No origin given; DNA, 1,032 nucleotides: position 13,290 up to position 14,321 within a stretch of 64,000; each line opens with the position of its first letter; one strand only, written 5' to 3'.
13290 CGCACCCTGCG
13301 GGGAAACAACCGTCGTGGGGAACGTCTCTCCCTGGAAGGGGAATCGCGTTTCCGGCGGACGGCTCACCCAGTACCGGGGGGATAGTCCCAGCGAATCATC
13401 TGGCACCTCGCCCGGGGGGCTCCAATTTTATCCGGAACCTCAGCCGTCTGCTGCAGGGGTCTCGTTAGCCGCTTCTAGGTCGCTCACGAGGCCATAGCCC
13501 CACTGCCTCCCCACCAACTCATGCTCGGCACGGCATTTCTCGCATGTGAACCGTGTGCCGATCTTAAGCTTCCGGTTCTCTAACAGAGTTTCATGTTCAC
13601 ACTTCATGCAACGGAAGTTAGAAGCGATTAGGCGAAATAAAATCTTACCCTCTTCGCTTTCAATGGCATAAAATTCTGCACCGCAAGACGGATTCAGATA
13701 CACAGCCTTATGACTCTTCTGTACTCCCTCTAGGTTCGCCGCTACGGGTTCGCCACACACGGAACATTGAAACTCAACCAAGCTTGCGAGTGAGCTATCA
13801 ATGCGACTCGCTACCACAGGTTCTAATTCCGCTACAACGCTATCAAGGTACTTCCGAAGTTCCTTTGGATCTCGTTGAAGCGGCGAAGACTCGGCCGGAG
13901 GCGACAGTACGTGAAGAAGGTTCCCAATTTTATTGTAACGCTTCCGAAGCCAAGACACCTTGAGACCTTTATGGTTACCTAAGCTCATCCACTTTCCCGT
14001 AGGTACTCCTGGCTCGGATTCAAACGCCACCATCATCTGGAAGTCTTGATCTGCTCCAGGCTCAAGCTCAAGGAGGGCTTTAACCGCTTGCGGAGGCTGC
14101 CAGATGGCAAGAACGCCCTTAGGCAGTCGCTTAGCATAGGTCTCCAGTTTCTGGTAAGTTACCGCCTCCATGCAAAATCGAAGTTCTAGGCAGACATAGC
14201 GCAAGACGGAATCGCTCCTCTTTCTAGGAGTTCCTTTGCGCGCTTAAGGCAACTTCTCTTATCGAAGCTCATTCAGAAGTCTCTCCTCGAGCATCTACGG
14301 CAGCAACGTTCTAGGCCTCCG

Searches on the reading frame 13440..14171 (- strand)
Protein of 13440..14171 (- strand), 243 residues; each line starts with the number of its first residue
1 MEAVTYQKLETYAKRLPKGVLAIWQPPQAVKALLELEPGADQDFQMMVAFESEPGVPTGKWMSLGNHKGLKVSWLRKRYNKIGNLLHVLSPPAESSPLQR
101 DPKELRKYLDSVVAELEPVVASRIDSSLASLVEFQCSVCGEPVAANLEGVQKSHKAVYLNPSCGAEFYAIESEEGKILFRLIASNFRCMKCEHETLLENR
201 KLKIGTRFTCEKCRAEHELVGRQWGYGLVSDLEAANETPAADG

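Call 3: search_protein_families(library=pfam, proteins=[window:13440-14171:-], max_evalue=1)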
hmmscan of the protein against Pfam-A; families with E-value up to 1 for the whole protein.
window:13440-14171:- (243 aa): 14 families
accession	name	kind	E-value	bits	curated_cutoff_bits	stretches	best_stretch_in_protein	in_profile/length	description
PF05129.18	Zn_ribbon_Elf1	-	0.00013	22.4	29.8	1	182-218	19-57/79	Transcription elongation factor Elf1 like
PF07282.18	Cas12f1-like_TNB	-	0.047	14.3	26.3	0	187-217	30-50/60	Cas12f1-like, TNB domain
PF13717.11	Zn_ribbon_4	-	0.069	13.5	30.3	0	207-219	2-14/36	zinc-ribbon domain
PF10058.14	Zn_ribbon_10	-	0.14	12.3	24.2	0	129-141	40-52/54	ER junction formation factor lunapark, zinc ribbon finger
PF25164.1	CoiA_N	-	0.14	12.2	26.3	0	132-143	16-27/50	Competence protein CoiA, N-terminal domain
PF01155.25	HypA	-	0.17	12.3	28.9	1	176-217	61-96/112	Hydrogenase/urease nickel incorporation, metallochaperone, hypA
PF12088.13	DUF3565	-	0.2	12.1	25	0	198-215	39-56/58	Protein of unknown function (DUF3565)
PF12760.12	Zn_ribbon_IS1595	-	0.28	11.6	25.4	0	184-215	17-45/46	Transposase zinc-ribbon domain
PF06044.18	DpnI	-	0.38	10.8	26.7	1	182-220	28-66/183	Dam-replacing family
PF23137.1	HVO_0758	-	0.44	10.8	27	0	187-217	22-52/55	HVO_0758 mu-protein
PF23547.1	Zn_ribbon_FGT1_1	-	0.48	10.5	27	0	206-218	19-31/35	FORGETTER1 first zinc ribbon domain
PF24441.1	DUF7560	-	0.62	10.3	27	0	132-143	4-15/44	Family of unknown function (DUF7560)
PF07754.17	HVO_2753_ZBP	-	0.7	10.2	33.2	0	131-164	14-46/46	Small zinc finger protein HVO_2753-like, Zn-binding pocket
PF25206.1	DUF7836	-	0.79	10.1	26.7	0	187-219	9-42/59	Domain of unknown function (DUF7836)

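Call 4: search_protein_families(library=padloc, proteins=[window:13440-14171:-], max_evalue=1)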
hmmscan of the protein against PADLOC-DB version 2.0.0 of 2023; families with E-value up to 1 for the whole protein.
window:13440-14171:- (243 aa): 0 families

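Call 5: search_protein_families(library=ncbifam, proteins=[window:13440-14171:-], max_evalue=1)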
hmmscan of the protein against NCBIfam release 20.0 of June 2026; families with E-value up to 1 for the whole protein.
window:13440-14171:- (243 aa): 6 families
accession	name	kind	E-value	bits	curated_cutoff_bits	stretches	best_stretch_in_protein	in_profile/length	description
NF011481.0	PRK14890.1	equivalog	0.017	15.1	61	0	183-213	25-56/61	putative Zn-ribbon RNA-binding protein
NF041909.1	HVO_2753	equivalog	0.076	12.9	80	0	124-164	17-55/59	HVO_2753 family zinc finger protein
NF038384.1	zinc_YnfU_fam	subfamily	0.081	12.5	36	0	185-215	16-46/52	YnfU family zinc-binding protein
TIGR01206.1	lysW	equivalog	0.12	12.3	53.2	0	186-221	3-36/54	lysine biosynthesis protein LysW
NF041912.1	HVO_0758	equivalog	0.27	11.2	70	0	186-217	21-52/55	HVO_0758 family zinc finger protein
NF045720.1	rubredox_RCKP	subfamily_domain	0.97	9.1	45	0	134-141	4-11/34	RCKP-type rubredoxin-like domain-containing protein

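Call 9: find_homologous_proteins(query=window:13440-14171:-)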
Query window:13440-14171:- (243 aa): 23 proteins with E <= 0.001 among 602 candidates.
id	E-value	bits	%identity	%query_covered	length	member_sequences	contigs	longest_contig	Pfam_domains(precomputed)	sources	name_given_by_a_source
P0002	2.9e-160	549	100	100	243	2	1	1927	-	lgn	-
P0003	3.0e-141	487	88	100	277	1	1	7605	-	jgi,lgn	jgi:transcription elongation factor Elf1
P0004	1.4e-123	429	79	100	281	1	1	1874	-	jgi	jgi:DNA-directed RNA polymerase subunit RPC12/RpoP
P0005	6.4e-103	362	65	100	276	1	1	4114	-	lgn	-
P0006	7.8e-99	348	64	100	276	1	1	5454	-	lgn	-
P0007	2.0e-95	337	62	100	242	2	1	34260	-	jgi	jgi:transcription elongation factor Elf1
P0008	3.8e-95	336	85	74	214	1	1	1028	-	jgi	-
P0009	7.3e-83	296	58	97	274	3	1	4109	-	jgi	jgi:hypothetical protein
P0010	6.9e-57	211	46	93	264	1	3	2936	-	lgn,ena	-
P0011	1.3e-53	200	44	93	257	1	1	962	-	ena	-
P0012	1.0e-52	197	42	93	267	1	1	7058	-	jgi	jgi:DNA-directed RNA polymerase subunit RPC12/RpoP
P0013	4.8e-51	192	42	94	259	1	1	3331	-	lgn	-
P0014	8.4e-51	191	43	93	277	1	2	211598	-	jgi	jgi:hypothetical protein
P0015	9.4e-51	191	43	93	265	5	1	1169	-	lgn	-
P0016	1.7e-49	187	43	93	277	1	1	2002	-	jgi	jgi:hypothetical protein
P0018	1.2e-48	184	41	93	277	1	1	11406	-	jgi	jgi:hypothetical protein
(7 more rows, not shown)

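Call 13: find_encoding_contigs(protein=P0003, flank=8000, max_places=3)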
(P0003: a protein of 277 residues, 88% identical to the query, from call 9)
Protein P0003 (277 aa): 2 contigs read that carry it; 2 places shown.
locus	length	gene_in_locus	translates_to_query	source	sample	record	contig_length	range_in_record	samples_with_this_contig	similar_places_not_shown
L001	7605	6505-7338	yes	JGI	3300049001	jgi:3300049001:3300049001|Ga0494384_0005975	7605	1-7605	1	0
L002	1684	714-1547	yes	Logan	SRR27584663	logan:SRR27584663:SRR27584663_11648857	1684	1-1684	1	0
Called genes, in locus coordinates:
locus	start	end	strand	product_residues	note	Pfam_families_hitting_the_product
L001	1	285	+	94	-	?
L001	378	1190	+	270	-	-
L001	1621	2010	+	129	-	-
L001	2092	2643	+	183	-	-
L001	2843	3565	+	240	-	-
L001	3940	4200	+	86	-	-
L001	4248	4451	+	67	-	-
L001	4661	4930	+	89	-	-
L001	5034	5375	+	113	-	-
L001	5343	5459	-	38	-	-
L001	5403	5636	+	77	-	-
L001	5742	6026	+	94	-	-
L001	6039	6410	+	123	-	-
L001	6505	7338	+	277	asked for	-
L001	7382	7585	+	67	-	-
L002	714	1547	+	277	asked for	-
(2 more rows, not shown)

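Call 14: find_encoding_contigs(protein=P0007, flank=8000, max_places=3)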
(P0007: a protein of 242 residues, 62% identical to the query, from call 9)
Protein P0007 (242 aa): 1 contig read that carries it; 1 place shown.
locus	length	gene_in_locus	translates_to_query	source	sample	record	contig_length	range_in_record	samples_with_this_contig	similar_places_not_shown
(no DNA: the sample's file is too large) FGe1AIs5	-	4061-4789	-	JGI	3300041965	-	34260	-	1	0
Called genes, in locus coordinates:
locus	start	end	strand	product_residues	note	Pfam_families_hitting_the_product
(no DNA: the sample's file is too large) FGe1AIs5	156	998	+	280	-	PF13495:Phage_int_SAM_4, PF00589:Phage_integrase, PF22823:MrpR_C_cat (weak)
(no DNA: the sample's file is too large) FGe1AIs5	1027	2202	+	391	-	PF14319:Zn_Tnp_IS91, PF04986:Y2_Tnp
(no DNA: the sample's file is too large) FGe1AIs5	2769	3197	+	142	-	-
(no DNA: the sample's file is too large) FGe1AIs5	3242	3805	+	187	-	-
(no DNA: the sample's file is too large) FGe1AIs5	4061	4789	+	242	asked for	-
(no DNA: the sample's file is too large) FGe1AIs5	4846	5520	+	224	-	-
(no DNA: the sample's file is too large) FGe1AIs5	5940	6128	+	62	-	-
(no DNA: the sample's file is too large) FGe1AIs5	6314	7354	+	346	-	-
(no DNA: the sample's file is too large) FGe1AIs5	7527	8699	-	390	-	PF00753:Lactamase_B, PF12706:Lactamase_B_2 (weak), PF03544:TonB_C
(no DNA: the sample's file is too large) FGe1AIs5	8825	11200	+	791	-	PF00486:Trans_reg_C, PF13428:TPR_14 (faint), PF14559:TPR_19 (faint), PF00515:TPR_1 (faint), PF07719:TPR_2 (faint), PF13424:TPR_12 (weak), PF17874:TPR_MalT (weak), PF13424:TPR_12, +4 more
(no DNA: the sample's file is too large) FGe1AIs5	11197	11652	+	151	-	PF13618:Gluconate_2-dh3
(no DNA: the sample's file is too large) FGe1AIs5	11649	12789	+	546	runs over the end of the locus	PF00890:FAD_binding_2 (faint), PF00732:GMC_oxred_N, PF05199:GMC_oxred_C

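Call 15: find_encoding_contigs(protein=P0014, flank=8000, max_places=3)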
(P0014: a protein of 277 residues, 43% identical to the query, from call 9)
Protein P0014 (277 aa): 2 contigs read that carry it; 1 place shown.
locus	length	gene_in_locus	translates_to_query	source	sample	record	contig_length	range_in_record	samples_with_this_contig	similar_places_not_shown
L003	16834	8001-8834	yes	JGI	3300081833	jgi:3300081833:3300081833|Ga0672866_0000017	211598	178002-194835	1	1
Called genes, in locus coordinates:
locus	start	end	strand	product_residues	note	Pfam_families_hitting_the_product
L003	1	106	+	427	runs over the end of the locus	PF00512:HisKA, PF02518:HATPase_c, PF13589:HATPase_c_3 (weak)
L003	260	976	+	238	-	PF00072:Response_reg, PF00486:Trans_reg_C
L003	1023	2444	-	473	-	PF00672:HAMP, PF00512:HisKA, PF02518:HATPase_c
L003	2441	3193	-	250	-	PF00072:Response_reg, PF00486:Trans_reg_C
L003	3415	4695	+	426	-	PF14344:DUF4397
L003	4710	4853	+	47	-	-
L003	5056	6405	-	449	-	PF00463:ICL, PF13714:PEP_mutase, PF00463:ICL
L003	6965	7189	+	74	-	PF04014:MazE_antitoxin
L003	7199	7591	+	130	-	PF02661:Fic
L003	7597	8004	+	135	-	-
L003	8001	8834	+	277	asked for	-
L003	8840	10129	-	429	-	PF07992:Pyr_redox_2, PF21706:FCSD_central, PF09242:FCSD-flav_bind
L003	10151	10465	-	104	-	PF13442:Cytochrome_CBB3 (weak), PF00034:Cytochrom_C (weak)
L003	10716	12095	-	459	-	PF00206:Lyase_1, PF08328:ASL_C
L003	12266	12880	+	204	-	PF02798:GST_N, PF13417:GST_N_3, PF13409:GST_N_2, PF00043:GST_C, PF14497:GST_C_3, PF13410:GST_C_2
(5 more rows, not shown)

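Call 26: find_encoding_contigs(protein=P0018, flank=8000, max_places=2)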
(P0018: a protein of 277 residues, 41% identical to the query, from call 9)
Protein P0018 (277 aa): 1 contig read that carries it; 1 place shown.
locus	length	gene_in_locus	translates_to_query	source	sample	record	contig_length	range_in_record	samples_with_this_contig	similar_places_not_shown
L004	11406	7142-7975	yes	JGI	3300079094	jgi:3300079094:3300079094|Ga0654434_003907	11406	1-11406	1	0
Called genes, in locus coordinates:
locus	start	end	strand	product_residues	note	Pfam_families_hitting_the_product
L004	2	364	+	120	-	?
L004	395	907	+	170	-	PF00160:Pro_isomerase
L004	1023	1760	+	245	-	PF00149:Metallophos, PF12850:Metallophos_2 (faint)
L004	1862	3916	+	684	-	-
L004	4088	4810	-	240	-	PF17773:UPF0176_N, PF00581:Rhodanese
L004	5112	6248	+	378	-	PF00108:Thiolase_N, PF08545:ACP_syn_III, PF08541:ACP_syn_III_C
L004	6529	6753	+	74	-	PF04014:MazE_antitoxin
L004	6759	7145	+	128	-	PF02661:Fic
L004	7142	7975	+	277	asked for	-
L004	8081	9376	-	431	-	PF07992:Pyr_redox_2, PF13450:NAD_binding_8 (faint), PF21706:FCSD_central, PF09242:FCSD-flav_bind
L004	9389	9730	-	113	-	PF00034:Cytochrom_C (weak)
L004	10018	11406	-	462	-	?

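Call 27: find_encoding_contigs(protein=P0012, flank=8000, max_places=2)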
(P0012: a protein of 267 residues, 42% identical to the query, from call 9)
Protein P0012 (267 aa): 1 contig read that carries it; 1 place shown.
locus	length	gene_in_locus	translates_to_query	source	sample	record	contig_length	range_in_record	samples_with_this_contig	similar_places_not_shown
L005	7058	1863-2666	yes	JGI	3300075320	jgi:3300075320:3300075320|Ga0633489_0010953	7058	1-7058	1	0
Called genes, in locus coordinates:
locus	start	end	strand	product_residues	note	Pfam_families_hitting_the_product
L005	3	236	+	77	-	?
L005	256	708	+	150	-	-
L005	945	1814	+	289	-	-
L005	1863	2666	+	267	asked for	-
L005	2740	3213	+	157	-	-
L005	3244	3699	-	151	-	-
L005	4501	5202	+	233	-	PF13489:Methyltransf_23, PF01209:Ubie_methyltran, PF01135:PCMT, PF02353:CMAS, PF13847:Methyltransf_31, PF08241:Methyltransf_11, PF08242:Methyltransf_12, PF13649:Methyltransf_25, +3 more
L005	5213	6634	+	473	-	PF00067:p450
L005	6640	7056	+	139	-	?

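Call 28: find_encoding_contigs(protein=P0006, flank=8000, max_places=2)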
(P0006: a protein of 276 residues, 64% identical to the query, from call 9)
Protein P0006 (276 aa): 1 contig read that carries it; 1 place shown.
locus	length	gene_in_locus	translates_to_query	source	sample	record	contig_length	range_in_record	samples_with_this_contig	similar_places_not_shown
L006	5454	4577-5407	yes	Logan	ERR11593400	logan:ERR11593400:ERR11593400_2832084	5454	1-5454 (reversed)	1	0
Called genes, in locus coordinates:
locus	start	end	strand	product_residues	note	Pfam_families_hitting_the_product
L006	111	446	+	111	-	-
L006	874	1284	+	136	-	-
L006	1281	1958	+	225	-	-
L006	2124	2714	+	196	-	-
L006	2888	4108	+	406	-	PF21759:AIR2-like_ZnK4 (faint)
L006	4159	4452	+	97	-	-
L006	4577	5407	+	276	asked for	-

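Call 29: find_encoding_contigs(protein=P0009, flank=8000, max_places=2)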
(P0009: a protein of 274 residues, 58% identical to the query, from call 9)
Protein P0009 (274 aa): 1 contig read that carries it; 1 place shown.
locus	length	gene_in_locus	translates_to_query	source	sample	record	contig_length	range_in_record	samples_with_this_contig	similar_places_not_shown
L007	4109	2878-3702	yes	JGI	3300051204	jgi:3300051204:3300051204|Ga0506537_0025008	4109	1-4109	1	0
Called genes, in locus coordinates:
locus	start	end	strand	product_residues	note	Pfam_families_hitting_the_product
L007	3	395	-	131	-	?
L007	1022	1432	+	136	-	-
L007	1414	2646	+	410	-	PF00078:RVT_1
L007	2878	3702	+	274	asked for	-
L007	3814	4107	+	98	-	?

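Call 41: find_related_loci(query=A1, collection=genome_contigs, flank=10000)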
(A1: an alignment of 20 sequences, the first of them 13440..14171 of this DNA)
Query A1 (243 aa) in genome_contigs; peptide patterns used: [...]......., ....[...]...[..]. (x = any residue, [..] = any of these).
173 stretches matched a pattern; 12 encode a relative of the query (tblastn E <= 1e-3); 12 distinct loci.
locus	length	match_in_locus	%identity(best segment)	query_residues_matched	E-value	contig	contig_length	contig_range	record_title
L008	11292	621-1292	46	1-226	9e-66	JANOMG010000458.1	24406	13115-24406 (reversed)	MAG: Nitrospira sp. isolate VAR_45_metabat_136 VAR_45_k141_3279305, whole genome shotgun sequence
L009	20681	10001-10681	43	1-227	2e-61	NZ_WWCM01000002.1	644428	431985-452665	Duganella qianjiadongensis strain CY13W NODE_2_length_644428_cov_32.100731_2, whole genome shotgun sequence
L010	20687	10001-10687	43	1-229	4e-60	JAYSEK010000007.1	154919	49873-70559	MAG: Burkholderiaceae bacterium isolate ZZ2_ZZA248_bin.48 NODE_110_length_154919_cov_156.738073, whole genome shotgun se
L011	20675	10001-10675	41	1-227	7e-59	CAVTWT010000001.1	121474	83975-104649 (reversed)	MAG: uncultured beta proteobacterium isolate MFD04651.bin.2.120 genome assembly, contig: contig_1104, whole genome shotg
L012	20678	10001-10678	41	1-226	3e-53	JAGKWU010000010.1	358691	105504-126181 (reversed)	MAG: Cellvibrionaceae bacterium isolate H1_D7_003 H1_D7_003_10, whole genome shotgun sequence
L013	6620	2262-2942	40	1-227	1e-50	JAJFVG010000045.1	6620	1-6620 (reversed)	MAG: Nitrospiraceae bacterium isolate bin.662 k141_3890029, whole genome shotgun sequence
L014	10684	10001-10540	43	1-182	3e-47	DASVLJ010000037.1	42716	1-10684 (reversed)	MAG TPA_asm: Burkholderiaceae bacterium isolate SMAG_U3070 k141_69340, whole genome shotgun sequence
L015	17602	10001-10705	35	1-224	4e-40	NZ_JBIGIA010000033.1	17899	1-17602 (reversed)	Pelomonas nitida strain BYS96W NODE_33_length_17899_cov_45.040963, whole genome shotgun sequence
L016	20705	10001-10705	35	1-224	1e-39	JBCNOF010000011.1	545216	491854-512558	MAG: Roseateles sp. isolate SMAGNO120 Contig11, whole genome shotgun sequence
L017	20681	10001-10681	42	1-227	1e-58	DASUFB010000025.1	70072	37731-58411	MAG TPA_asm: Burkholderiales bacterium isolate SMAG_U1368 k141_1044208, whole genome shotgun sequence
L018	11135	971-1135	55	1-55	2e-14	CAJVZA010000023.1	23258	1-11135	MAG TPA_asm: uncultured Hippea sp. isolate DRR093004_bin.18_MetaBAT_v2.12.1_MAG genome assembly, contig: NODE_1307_lengt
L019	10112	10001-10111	59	1-37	1e-8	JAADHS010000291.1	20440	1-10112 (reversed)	MAG: Gammaproteobacteria bacterium isolate M_MetaBat.201 contig-127_4710, whole genome shotgun sequence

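Call 47: search_solved_structures(query=A3, max_evalue=1)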
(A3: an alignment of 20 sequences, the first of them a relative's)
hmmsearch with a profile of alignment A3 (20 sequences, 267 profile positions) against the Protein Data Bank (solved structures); distinct sequences matched with E-value up to 1: 9.
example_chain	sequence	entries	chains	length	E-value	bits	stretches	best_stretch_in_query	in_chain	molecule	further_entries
7zok_A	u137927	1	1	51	0.037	16.3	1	217-250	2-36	Adventurous gliding motility protein X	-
6mif_A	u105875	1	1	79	0.14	14.4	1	215-253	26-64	LIM and senescent cell antigen-like-containing domain protein 1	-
7d2s_B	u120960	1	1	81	0.15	14.3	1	216-253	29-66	LIM and senescent cell antigen-like-containing domain protein 1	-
1g2f_C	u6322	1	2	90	0.3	13.3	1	189-251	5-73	TATA BOX ZINC FINGER PROTEIN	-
2e2z_A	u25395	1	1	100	0.38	13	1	215-256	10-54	Tim15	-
4me3_A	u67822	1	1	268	0.38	13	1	205-249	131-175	DNA replication licensing factor MCM related protein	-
1g2d_C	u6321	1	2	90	0.4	12.9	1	189-251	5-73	TATA BOX ZINC FINGER PROTEIN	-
7lt9_B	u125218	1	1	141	0.82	11.9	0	150-253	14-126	LIM and senescent cell antigen-like-containing domain protein 1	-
7d2t_B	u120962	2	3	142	0.95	11.7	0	150-253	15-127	LIM and senescent cell antigen-like-containing domain protein 1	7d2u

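Call 48: search_protein_families(library=phrogs, proteins=[P0003], max_evalue=1)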
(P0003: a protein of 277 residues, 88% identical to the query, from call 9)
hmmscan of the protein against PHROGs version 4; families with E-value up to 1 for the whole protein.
P0003 (277 aa): 8 families
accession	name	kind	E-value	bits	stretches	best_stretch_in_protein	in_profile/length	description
phrog_54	-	other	0.028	15.7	0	217-257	31-70/75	DksA-like zinc-finger protein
phrog_20277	-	unknown function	0.077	14.3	1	242-253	3-14/70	-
phrog_9369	-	unknown function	0.085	13.6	0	218-256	10-55/69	-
phrog_10675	-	unknown function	0.087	14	1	219-252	5-42/98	-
phrog_9844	-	unknown function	0.15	12.9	1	217-258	63-105/178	-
phrog_21896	-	unknown function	0.63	11.6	0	154-197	38-81/89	-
phrog_20818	-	unknown function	0.63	11.1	0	219-248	78-107/124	-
phrog_4736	-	other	0.73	10.1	1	164-247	419-495/498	L-glutamine-D-fructose-6-phosphate aminotransferase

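Call 56: find_encoding_contigs(protein=P0002, flank=5000, max_places=3)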
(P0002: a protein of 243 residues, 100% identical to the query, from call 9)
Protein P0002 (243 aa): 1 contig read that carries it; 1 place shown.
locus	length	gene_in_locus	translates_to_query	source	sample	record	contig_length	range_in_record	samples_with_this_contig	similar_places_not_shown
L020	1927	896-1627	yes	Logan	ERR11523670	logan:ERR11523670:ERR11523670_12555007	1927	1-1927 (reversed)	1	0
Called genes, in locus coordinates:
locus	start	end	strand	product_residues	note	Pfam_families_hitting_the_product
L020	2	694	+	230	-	?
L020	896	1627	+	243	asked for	-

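Call 60: predict_structure(alignment_id=A3)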
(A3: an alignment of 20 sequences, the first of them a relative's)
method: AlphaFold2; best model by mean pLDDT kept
length: 277 residues; sequences in the alignment: 20
mean_pLDDT: 77.5   pTM: 0.56
mean pLDDT of the five models: 77.5, 77.3, 77.2, 76.6, 76.3
residues with pLDDT >= 90: 47; 70-90: 177; 50-70: 31; < 50: 22
segments of 3 or more residues with pLDDT < 50: 257-277
pLDDT, mean of each block of 10 residues (from residue 1): 80 94 93 88 66 71 73 68 79 76 82 90 73 86 95 77 77 84 82 81 86 84 84 78 83 56 36 37
secondary structure, 60 per line:
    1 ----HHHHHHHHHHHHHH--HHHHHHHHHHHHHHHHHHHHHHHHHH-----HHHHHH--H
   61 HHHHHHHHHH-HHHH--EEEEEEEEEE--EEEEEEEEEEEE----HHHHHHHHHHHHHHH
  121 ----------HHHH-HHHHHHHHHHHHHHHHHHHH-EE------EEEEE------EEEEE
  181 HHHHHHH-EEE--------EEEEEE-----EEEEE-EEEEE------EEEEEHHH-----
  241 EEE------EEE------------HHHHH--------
elements in order: H5-18 H21-46 H52-57 H60-70 H72-75 E78-87 E90-101 H106-120 H131-134 H136-155 E165-169 E176-180 H181-187 E189-191 E200-205 E211-215 E217-221 E228-232 E241-243 E250-252 H265-269
